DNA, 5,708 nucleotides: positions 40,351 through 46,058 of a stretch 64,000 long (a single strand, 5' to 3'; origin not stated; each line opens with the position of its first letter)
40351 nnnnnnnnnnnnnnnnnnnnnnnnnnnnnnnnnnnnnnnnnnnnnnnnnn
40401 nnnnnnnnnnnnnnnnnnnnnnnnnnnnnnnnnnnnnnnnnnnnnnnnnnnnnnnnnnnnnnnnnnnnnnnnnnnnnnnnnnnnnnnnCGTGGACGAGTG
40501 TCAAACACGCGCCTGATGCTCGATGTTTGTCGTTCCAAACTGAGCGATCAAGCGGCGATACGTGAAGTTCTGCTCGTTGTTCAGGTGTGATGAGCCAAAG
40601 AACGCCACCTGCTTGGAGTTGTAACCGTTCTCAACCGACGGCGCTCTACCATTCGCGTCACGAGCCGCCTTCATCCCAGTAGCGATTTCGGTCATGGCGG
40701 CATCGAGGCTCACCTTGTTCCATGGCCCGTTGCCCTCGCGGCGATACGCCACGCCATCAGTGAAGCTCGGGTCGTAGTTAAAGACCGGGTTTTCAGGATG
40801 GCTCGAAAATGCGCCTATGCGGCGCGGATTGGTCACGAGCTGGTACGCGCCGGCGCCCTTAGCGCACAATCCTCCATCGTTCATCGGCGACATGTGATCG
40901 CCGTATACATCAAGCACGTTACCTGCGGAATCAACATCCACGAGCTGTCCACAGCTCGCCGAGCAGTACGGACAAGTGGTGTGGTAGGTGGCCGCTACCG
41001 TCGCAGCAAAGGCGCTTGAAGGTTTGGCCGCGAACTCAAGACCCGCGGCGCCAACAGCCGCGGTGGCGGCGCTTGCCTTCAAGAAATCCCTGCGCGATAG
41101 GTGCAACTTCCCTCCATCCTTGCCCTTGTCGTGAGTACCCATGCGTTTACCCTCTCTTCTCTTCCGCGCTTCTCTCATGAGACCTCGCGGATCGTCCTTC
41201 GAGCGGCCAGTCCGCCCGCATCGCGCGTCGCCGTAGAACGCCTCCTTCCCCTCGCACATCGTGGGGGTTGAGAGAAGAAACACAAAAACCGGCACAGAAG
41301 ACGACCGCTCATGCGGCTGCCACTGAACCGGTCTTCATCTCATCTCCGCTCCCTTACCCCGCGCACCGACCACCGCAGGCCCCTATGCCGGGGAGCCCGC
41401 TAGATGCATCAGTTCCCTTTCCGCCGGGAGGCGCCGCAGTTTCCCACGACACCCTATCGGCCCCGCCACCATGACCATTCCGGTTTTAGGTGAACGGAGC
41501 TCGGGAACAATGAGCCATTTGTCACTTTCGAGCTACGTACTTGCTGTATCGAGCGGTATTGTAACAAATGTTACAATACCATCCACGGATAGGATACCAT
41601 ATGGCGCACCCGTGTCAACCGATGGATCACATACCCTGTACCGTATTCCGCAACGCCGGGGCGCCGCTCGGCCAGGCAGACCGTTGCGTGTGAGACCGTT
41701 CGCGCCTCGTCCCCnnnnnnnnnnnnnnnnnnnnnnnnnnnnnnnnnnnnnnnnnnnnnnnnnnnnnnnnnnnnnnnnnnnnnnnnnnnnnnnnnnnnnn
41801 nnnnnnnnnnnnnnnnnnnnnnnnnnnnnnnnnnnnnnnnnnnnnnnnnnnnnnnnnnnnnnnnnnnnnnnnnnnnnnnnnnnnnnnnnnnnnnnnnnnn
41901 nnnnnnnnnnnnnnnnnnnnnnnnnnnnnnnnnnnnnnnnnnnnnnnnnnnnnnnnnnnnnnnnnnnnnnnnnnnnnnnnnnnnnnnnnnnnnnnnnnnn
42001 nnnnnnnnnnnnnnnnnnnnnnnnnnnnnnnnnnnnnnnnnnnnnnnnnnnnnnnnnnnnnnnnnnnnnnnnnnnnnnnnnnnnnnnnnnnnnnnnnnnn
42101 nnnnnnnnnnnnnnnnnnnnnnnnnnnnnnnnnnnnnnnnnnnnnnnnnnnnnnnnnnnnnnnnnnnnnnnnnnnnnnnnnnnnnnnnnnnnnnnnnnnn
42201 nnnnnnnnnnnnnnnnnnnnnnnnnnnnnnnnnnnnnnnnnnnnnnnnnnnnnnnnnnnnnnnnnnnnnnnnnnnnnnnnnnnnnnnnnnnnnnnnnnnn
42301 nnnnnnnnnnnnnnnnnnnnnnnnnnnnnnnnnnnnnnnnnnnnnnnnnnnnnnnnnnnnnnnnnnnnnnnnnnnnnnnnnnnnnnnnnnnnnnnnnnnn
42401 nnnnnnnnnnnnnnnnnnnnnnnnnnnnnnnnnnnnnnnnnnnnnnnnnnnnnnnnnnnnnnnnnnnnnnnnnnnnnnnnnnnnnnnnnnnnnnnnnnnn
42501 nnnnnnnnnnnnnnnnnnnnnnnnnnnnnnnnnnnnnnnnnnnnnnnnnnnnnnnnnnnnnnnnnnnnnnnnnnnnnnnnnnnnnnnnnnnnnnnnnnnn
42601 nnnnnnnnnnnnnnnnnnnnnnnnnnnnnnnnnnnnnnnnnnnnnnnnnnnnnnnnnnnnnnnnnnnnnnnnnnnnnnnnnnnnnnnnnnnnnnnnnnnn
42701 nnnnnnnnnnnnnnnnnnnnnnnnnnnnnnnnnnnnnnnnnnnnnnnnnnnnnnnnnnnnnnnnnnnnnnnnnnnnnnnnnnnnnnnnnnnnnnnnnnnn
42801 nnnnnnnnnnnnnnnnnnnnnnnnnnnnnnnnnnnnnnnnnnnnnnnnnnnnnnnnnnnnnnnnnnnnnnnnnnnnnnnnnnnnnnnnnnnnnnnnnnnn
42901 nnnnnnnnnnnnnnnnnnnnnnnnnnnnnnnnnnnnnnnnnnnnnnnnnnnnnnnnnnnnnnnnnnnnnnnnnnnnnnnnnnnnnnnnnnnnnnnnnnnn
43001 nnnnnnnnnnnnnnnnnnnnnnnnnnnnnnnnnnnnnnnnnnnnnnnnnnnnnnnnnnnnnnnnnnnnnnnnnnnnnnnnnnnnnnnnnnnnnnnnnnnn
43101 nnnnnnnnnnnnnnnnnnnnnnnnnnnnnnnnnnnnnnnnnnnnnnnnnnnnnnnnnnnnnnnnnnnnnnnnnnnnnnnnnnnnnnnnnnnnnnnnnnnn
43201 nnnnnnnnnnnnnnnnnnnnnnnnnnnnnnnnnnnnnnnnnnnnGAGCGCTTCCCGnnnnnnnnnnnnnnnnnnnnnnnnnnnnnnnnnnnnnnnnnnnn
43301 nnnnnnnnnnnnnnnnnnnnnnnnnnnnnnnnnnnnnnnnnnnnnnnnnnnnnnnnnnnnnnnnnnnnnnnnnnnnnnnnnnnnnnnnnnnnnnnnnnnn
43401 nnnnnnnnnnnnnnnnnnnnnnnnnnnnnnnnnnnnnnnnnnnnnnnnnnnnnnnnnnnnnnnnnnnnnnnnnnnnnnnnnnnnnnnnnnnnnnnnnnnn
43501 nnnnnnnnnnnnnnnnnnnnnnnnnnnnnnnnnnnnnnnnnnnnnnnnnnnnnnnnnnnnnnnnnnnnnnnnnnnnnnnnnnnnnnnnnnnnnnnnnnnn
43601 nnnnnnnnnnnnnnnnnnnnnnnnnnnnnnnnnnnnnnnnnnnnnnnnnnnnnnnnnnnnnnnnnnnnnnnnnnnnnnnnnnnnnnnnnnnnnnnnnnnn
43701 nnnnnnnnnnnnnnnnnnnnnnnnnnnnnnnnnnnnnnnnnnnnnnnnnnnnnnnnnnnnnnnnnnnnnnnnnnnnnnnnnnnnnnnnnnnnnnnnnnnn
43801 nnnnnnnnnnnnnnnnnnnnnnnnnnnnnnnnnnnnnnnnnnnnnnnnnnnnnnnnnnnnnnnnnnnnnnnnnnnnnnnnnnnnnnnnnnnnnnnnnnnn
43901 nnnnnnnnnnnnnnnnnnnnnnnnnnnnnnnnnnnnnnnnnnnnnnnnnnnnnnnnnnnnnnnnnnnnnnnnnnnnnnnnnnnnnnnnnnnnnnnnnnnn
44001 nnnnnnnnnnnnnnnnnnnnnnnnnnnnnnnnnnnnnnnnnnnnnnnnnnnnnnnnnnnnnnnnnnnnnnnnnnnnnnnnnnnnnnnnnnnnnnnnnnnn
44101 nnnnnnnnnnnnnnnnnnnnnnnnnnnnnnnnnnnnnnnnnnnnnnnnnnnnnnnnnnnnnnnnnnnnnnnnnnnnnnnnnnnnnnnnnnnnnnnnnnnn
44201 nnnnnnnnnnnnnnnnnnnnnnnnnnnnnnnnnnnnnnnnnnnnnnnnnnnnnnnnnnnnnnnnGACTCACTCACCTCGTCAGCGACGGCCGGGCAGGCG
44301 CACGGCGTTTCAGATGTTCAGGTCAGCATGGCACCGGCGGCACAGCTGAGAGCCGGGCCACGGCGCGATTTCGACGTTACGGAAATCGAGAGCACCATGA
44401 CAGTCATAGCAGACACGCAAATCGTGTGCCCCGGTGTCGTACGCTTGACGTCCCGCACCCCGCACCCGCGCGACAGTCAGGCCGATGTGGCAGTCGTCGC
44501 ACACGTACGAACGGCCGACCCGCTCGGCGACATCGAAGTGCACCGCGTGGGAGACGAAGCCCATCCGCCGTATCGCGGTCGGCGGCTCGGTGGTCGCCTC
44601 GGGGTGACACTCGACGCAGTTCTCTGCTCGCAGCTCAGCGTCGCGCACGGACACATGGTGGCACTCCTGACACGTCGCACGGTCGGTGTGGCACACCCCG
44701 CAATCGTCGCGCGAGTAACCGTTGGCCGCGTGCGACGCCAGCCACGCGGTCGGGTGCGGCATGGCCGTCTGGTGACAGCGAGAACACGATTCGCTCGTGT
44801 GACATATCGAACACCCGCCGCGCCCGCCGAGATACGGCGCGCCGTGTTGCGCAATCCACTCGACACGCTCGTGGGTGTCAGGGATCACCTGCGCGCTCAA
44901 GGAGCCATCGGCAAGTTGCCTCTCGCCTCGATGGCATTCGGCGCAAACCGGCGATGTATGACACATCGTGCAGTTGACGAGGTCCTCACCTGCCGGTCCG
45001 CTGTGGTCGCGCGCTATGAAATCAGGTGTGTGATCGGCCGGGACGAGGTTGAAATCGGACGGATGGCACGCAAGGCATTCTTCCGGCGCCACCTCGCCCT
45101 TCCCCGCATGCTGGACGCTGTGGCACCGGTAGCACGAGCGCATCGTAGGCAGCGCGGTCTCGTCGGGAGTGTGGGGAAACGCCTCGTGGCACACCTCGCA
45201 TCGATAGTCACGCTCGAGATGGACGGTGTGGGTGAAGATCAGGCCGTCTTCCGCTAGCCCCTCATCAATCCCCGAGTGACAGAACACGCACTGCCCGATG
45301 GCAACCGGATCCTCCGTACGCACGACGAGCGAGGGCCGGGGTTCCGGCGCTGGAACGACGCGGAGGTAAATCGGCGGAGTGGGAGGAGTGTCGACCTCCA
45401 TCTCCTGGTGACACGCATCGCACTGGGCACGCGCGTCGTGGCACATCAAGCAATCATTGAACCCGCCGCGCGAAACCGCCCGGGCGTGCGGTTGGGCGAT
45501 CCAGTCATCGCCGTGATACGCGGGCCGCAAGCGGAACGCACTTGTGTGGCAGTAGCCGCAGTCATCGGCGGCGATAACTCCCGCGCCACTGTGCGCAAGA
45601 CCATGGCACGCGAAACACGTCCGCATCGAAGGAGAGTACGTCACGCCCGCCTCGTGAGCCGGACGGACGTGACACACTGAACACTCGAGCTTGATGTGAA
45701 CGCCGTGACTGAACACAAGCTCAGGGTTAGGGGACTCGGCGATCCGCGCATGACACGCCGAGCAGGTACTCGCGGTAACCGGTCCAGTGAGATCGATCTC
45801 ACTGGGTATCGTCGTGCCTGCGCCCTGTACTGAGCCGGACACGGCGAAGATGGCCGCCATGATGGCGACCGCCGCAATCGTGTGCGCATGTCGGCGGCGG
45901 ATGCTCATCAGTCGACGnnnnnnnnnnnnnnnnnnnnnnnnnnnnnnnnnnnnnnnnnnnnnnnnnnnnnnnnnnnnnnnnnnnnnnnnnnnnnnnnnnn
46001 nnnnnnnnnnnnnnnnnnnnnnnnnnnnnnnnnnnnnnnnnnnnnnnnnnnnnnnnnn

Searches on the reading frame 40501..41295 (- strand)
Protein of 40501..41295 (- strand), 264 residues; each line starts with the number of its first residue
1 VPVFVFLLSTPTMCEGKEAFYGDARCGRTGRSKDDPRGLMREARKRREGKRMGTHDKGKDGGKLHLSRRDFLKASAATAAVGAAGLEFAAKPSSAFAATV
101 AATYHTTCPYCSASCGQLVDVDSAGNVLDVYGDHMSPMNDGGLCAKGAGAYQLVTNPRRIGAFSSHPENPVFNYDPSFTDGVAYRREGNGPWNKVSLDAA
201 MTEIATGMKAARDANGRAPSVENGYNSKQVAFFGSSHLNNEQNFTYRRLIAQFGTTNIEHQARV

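Call 7: search_protein_families(library=pfam, proteins=[window:40501-41295:-])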
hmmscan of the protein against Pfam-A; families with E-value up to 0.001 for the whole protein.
window:40501-41295:- (264 aa): 2 families
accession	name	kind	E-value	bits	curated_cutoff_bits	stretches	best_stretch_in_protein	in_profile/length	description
PF04879.21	Molybdop_Fe4S4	-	3.9e-12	46.4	22.7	1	103-155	3-54/55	Molybdopterin oxidoreductase Fe4S4 domain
PF10518.14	TAT_signal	-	6e-07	29.5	22.7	1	65-85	1-21/21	TAT (twin-arginine translocation) pathway signal sequence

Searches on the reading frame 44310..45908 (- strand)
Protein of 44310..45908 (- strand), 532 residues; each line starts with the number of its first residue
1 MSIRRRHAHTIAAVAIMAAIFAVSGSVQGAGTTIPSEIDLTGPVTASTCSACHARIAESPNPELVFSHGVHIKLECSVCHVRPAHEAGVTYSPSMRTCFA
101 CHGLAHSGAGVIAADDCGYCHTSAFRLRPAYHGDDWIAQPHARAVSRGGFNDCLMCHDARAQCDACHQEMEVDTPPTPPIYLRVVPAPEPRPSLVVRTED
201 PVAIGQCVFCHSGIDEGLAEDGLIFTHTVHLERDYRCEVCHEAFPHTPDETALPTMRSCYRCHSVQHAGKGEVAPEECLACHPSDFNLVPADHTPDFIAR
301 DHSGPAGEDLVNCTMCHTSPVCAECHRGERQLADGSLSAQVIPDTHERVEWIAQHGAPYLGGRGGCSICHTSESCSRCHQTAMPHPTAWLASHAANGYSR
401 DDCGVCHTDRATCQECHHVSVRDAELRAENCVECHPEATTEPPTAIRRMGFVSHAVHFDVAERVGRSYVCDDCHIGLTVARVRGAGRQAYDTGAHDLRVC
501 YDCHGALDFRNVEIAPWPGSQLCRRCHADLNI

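Call 7: search_protein_families(library=pfam, proteins=[window:44310-45908:-])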
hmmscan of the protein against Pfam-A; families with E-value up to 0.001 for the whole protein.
window:44310-45908:- (532 aa): 2 families
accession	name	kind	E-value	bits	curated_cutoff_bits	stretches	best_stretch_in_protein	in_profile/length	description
PF14522.11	Cytochrome_C7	-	8.8e-22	77.1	24.8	3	224-282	2-66/67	Cytochrome c7 and related cytochrome c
PF22113.1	Mtrc-MtrF_II-IV_dom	-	1.7e-11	44.4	30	0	161-243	82-165/176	Outer membrane cytochrome MtrC/MtrF-like, domains II/IV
